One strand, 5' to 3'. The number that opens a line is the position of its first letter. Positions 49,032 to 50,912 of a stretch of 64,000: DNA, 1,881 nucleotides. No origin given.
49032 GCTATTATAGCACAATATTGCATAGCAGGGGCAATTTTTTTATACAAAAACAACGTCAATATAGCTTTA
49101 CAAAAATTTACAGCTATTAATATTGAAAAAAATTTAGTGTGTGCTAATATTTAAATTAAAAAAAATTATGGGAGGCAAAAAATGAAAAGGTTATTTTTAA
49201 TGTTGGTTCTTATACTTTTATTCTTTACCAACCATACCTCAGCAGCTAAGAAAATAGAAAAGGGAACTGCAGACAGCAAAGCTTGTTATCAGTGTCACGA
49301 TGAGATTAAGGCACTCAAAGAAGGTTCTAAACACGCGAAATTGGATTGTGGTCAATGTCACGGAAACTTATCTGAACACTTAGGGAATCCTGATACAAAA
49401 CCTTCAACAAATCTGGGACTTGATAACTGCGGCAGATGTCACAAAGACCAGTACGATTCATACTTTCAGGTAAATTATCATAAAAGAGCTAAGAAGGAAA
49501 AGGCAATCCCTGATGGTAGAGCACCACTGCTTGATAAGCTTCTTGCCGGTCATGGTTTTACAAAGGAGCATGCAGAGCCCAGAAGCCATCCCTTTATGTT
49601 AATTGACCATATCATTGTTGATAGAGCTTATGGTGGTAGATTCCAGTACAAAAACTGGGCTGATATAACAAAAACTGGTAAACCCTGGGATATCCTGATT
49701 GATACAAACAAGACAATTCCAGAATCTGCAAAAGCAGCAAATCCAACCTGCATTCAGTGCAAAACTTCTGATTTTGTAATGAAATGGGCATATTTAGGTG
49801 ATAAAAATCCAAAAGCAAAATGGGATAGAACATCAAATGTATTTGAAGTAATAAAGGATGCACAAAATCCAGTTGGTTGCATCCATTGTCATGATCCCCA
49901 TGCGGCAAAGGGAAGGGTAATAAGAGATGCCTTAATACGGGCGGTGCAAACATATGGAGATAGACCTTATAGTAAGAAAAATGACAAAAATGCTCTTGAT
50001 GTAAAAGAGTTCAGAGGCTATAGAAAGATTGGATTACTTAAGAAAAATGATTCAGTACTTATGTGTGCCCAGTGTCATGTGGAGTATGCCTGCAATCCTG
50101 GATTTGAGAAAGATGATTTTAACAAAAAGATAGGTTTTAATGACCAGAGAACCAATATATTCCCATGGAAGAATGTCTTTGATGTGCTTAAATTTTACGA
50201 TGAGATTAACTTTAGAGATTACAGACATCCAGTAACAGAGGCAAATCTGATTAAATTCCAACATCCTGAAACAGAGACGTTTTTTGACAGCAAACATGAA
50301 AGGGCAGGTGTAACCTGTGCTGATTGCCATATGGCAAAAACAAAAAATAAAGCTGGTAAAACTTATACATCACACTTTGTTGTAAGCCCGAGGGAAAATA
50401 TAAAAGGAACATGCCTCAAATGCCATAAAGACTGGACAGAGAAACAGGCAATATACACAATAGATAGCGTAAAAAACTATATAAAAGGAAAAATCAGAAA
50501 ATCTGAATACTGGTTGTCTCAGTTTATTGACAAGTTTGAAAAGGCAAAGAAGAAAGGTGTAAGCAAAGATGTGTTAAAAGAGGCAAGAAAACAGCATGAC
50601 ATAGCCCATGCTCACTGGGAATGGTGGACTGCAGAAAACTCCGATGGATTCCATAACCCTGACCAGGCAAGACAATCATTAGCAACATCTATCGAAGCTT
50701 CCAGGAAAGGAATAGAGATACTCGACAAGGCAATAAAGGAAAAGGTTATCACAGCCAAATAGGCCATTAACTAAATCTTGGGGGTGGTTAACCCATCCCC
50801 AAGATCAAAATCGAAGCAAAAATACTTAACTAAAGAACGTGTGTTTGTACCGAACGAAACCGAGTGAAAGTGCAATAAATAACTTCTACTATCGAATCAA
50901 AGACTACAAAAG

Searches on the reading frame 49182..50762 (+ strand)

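Call 33: search_protein_families(library=pfam, proteins=[L088:14833-17781:+, L083:15414-18356:+, L088:19420-20271:+], max_evalue=0.01)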
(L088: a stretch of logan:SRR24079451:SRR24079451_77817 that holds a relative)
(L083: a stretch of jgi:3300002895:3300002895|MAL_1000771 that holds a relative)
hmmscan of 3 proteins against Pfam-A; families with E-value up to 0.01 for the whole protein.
L088:14833-17781:+ (982 aa): 2 families
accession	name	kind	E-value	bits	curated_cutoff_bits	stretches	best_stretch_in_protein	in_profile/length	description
PF01564.23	Spermine_synth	-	5.6e-21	75.4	22.9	1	534-686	11-162/186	Spermine/spermidine synthase domain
PF05175.20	MTS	-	0.0042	17.2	23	1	529-652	19-136/170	Methyltransferase small domain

L083:15414-18356:+ (980 aa): 4 families
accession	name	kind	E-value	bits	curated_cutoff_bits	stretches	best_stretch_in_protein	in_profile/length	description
PF01564.23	Spermine_synth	-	1.7e-19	70.5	22.9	1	532-684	11-162/186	Spermine/spermidine synthase domain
PF07690.21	MFS_1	-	4.8e-05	22.9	33.4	1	8-392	2-345/347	Major Facilitator Superfamily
PF05175.20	MTS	-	0.003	17.7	23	1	529-651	21-137/170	Methyltransferase small domain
PF10047.15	DUF2281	-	0.0084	17.1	26.5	0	824-849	5-30/64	Protein of unknown function (DUF2281)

L088:19420-20271:+ (283 aa): 0 families

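Call 42: search_protein_families(library=ncbifam, proteins=[L088:14833-17781:+, L083:15414-18356:+], max_evalue=0.001)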
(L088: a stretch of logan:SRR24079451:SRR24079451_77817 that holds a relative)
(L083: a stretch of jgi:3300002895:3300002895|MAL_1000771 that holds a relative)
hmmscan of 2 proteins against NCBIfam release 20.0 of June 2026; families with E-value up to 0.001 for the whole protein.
L088:14833-17781:+ (982 aa): 8 families
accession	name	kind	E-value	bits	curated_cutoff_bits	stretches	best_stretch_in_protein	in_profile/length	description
NF002956.0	PRK03612.1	equivalog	3.3e-40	138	472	2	228-653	19-414/522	polyamine aminopropyltransferase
NF002010.0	PRK00811.1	equivalog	4.8e-26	91.6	260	1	533-685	70-222/287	polyamine aminopropyltransferase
TIGR00417.1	speE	equivalog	1.9e-24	86.4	249.55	1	524-685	54-215/271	spermidine synthase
NF037959.1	MFS_SpdSyn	subfamily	3.7e-22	78.7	40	2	241-686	3-415/480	fused MFS/spermidine synthase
NF002435.0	PRK01581.1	equivalog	2.7e-16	59.6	537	1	515-653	122-265/374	polyamine aminopropyltransferase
NF003380.0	PRK04457.1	equivalog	1e-09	37.8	304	1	534-701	62-222/265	polyamine aminopropyltransferase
NF047853.1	tRm6a37MtseTrmN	equivalog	2.5e-05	24.2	350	1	542-623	44-123/244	tRNA(1)(Val) (adenine(37)-N(6))-methyltransferase TrmN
NF011529.0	PRK14968.1-3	equivalog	0.00094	18.6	162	0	533-620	26-104/198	putative methyltransferase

L083:15414-18356:+ (980 aa): 7 families
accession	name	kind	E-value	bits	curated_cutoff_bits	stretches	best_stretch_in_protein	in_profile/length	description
NF002956.0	PRK03612.1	equivalog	1.7e-36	125.8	472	2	228-651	21-414/522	polyamine aminopropyltransferase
NF002010.0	PRK00811.1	equivalog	1.3e-24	86.9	260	1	531-683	70-222/287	polyamine aminopropyltransferase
TIGR00417.1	speE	equivalog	4.6e-22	78.6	249.55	1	527-684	60-216/271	spermidine synthase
NF037959.1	MFS_SpdSyn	subfamily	6.6e-22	77.9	40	3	18-203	4-182/480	fused MFS/spermidine synthase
NF002435.0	PRK01581.1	equivalog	3.5e-14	52.7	537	1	522-651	132-265/374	polyamine aminopropyltransferase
NF003380.0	PRK04457.1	equivalog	1.9e-08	33.6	304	1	532-687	62-210/265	polyamine aminopropyltransferase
NF047853.1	tRm6a37MtseTrmN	equivalog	0.0004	20.2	350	1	540-621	44-123/244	tRNA(1)(Val) (adenine(37)-N(6))-methyltransferase TrmN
